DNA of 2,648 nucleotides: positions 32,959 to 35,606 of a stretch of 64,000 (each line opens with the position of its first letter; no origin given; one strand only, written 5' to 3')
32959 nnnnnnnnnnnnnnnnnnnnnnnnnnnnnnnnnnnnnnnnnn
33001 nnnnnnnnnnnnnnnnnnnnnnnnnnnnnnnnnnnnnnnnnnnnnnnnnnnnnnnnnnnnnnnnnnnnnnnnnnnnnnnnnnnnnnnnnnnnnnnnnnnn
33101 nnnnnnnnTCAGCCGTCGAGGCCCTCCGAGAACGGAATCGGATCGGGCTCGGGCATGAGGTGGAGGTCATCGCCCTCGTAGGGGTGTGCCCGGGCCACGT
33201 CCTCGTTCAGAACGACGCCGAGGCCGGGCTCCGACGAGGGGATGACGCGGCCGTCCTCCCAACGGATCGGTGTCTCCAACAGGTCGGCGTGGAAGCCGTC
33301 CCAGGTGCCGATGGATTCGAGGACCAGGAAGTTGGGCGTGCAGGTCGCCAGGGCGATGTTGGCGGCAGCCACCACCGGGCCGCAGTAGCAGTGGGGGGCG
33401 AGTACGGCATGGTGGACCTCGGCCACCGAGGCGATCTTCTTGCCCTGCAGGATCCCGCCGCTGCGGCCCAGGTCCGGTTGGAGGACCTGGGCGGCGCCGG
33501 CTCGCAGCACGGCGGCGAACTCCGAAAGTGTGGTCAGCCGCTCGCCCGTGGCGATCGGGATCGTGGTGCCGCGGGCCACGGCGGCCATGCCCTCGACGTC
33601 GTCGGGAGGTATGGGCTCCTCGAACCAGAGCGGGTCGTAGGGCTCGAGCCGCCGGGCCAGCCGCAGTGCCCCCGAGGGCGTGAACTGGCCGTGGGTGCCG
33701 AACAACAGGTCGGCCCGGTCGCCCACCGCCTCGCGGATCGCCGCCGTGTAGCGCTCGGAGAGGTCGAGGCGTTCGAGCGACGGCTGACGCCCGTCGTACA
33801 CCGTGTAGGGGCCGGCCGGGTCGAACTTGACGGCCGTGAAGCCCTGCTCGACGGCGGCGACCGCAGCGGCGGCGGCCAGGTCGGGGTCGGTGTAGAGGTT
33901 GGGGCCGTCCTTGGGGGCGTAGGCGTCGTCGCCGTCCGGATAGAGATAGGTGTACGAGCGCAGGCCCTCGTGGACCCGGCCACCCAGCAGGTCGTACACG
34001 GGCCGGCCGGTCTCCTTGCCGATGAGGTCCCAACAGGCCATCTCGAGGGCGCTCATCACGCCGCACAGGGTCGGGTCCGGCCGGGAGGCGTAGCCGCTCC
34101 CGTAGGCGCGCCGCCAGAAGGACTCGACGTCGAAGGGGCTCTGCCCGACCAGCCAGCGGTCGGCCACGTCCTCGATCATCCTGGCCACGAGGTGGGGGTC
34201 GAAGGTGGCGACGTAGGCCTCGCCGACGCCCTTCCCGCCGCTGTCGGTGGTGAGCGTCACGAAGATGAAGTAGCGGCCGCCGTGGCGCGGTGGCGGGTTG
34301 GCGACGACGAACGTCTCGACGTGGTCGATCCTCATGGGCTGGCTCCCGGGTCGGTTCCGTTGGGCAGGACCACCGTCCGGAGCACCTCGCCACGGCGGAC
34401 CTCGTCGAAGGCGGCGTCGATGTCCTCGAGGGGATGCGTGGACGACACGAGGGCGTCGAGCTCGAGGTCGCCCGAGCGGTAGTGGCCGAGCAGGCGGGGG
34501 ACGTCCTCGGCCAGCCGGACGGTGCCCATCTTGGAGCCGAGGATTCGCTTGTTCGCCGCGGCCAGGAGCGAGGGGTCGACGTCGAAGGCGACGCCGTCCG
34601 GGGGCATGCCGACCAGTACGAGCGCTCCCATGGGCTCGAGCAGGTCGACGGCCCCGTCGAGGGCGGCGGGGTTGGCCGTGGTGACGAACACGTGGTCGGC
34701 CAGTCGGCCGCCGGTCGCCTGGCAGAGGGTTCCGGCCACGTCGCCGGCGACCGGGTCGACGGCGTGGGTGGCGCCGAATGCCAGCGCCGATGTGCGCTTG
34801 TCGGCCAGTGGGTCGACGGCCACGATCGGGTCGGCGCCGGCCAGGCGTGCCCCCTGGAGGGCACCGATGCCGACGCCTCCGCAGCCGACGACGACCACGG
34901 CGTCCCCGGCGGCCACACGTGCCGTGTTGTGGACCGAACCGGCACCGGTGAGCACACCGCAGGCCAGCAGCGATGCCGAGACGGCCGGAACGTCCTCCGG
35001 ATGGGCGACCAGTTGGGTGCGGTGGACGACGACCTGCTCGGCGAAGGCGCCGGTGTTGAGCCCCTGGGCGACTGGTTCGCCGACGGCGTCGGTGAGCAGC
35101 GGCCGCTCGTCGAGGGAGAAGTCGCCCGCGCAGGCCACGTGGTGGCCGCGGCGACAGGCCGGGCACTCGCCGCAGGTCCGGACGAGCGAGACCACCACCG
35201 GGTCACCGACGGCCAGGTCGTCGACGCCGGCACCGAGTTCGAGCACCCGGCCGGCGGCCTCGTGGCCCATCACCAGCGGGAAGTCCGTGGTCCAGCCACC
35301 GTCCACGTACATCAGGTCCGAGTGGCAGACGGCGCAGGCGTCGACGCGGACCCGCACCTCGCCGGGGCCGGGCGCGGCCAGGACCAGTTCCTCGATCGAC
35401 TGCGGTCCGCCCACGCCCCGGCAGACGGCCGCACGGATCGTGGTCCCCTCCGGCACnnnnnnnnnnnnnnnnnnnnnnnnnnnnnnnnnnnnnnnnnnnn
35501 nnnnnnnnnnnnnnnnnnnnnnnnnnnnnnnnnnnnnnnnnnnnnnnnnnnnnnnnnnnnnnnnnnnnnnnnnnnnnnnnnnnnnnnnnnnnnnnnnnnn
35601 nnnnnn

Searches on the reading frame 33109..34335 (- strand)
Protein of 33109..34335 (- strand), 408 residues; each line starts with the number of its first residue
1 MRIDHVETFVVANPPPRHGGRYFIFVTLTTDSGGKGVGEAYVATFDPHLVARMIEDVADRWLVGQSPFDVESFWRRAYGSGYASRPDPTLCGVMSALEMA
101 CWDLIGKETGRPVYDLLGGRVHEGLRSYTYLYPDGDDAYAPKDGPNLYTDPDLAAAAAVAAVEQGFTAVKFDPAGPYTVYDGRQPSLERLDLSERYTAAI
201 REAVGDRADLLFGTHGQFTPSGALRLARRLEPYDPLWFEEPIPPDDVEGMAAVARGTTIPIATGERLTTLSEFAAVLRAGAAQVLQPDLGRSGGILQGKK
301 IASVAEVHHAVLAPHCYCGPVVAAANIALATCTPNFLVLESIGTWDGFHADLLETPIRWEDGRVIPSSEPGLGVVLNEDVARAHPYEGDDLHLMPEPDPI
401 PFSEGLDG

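Call 47: search_protein_families(library=pfam, proteins=[window:33109-34335:-], max_evalue=0.00001)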
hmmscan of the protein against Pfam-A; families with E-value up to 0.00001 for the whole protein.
window:33109-34335:- (408 aa): 2 families
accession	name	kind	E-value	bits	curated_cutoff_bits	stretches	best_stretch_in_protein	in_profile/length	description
PF13378.12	MR_MLE_C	-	4.2e-63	213.4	29.4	1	155-380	4-219/219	Enolase C-terminal domain-like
PF02746.21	MR_MLE_N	-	1.9e-10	41.4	22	1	22-118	27-117/117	Mandelate racemase / muconate lactonizing enzyme, N-terminal domain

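Call 48: search_protein_families(library=ncbifam, proteins=[window:33109-34335:-], max_evalue=0.001)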
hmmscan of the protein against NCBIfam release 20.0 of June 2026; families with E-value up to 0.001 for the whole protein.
window:33109-34335:- (408 aa): 13 families
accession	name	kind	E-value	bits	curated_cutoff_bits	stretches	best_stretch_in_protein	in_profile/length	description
NF040790.2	glucon_galact_dh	equivalog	3.4e-71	240.1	750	1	3-396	3-381/390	bifunctional D-gluconate/D-galactonate dehydratase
NF010624.0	PRK14017.1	equivalog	2e-67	227.9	311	1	1-385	1-361/382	galactonate dehydratase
NF043051.1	ManoateDhtManD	equivalog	1.7e-49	168.7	550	1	3-388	3-387/403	D-mannonate dehydratase ManD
NF011654.0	PRK15072.1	subfamily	1.3e-48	165.8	430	1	15-391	13-391/404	D-galactonate dehydratase family protein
NF047820.1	TalGalacDh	equivalog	1.8e-35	122.6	500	1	23-381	38-361/371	L-talarate/galactarate dehydratase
NF040866.1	AraD_Arch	equivalog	2e-31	109.3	650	1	26-381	37-366/372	arabinonate dehydratase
NF011968.0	PRK15440.1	equivalog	2e-30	106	393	2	195-387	197-394/395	L-rhamnonate dehydratase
TIGR02534.1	mucon_cyclo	subfamily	2.4e-18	66.3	334.95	1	197-380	177-361/368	muconate/chloromuconate family cycloisomerase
NF043002.1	HProlDhtase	equivalog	8.9e-15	54.4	500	2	37-129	53-137/366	cis-3-hydroxy-L-proline dehydratase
TIGR01928.1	menC_lowGC_arch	equivalog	1.1e-07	31.2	200.65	1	228-311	194-277/325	o-succinylbenzoate synthase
NF041118.1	A_G_epim_Thtga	equivalog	0.0001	21.6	500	0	217-293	191-269/341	L-Ala-D/L-Glu epimerase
NF002782.0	PRK02901.1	equivalog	0.00025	20.1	288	1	197-366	124-290/328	o-succinylbenzoate synthase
TIGR01927.1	menC_gam_Gplu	equivalog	0.00069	19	130.55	0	198-289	145-239/307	o-succinylbenzoate synthase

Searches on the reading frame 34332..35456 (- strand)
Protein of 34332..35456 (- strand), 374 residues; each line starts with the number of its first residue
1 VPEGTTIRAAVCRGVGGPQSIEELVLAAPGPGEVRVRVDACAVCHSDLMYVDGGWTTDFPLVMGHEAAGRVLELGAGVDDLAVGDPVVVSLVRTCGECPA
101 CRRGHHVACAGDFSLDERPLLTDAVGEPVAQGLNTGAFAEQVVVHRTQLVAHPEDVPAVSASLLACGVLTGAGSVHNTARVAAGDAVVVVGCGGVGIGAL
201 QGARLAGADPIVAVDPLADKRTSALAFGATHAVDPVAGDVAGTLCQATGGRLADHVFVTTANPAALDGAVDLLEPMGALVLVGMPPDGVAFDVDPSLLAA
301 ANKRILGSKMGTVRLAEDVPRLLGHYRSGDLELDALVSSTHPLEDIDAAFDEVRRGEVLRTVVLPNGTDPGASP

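Call 47: search_protein_families(library=pfam, proteins=[window:34332-35456:-], max_evalue=0.00001)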
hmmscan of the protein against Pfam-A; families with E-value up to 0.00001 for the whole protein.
window:34332-35456:- (374 aa): 3 families
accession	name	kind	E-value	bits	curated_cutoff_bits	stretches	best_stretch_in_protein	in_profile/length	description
PF08240.17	ADH_N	-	7.4e-27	94.1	23.5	1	30-153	1-103/104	Alcohol dehydrogenase GroES-like domain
PF00107.32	ADH_zinc_N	-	5.4e-24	85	31.8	1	194-322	1-123/129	Zinc-binding dehydrogenase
PF13602.12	ADH_zinc_N_2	-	2.1e-06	29.1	27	1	228-358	2-128/134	Zinc-binding dehydrogenase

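Call 48: search_protein_families(library=ncbifam, proteins=[window:34332-35456:-], max_evalue=0.001)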
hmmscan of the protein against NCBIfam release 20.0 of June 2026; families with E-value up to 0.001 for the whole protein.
window:34332-35456:- (374 aa): 24 families
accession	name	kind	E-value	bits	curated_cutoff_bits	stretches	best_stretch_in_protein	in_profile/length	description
TIGR03989.1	Rxyl_3153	subfamily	4.7e-82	276.2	440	1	7-363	2-368/370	NDMA-dependent alcohol dehydrogenase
TIGR03451.1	mycoS_dep_FDH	equivalog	1.4e-76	257.7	512.9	1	6-363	1-356/358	S-(hydroxymethyl)mycothiol dehydrogenase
TIGR02818.1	adh_III_F_hyde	equivalog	1.6e-57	195.3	543.95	1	7-363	2-366/368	S-(hydroxymethyl)glutathione dehydrogenase/class III alcohol dehydrogenase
NF047908.1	AldhRedAhr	equivalog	1.5e-35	122.6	470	1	28-364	25-333/335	NADPH-dependent aldehyde reductase Ahr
TIGR00692.1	tdh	equivalog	3.4e-35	121.7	458.35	1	23-362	15-337/340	L-threonine 3-dehydrogenase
NF006940.0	PRK09422.1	equivalog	1.1e-34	119.9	344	1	21-361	14-330/338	alcohol dehydrogenase AdhP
NF041097.1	keto_inos_dh_IolM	equivalog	5.1e-34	117.6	450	1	26-363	47-387/389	scyllo-inosose 3-dehydrogenase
TIGR03366.1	HpnZ_proposed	hypoth_equivalog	1.2e-32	113.4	328.1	1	30-304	4-274/315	putative phosphonate catabolism associated alcohol dehydrogenase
TIGR03201.1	dearomat_had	equivalog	2e-31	109.4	338.65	1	14-364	6-347/349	6-hydroxycyclohex-1-ene-1-carbonyl-CoA dehydrogenase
NF010344.0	PRK13771.1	subfamily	3.1e-31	108.6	349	1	8-356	2-323/334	putative alcohol dehydrogenase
NF003808.0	PRK05396.1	equivalog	3.7e-31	108.2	380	1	26-362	20-337/341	L-threonine 3-dehydrogenase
NF007642.0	PRK10309.1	equivalog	1.8e-27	96.5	550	1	32-284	26-261/347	galactitol-1-phosphate 5-dehydrogenase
NF041172.1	AcrlCoa_red_Thmprot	equivalog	4.9e-26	91.4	500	1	9-359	3-327/334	acryloyl-CoA reductase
NF007375.0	PRK09880.1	equivalog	1.5e-24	86.4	469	1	34-351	30-328/344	L-idonate 5-dehydrogenase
TIGR02824.1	quinone_pig3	subfamily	1.1e-21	77.2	296.8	2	124-363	80-322/325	putative NAD(P)H quinone oxidoreductase, PIG3 family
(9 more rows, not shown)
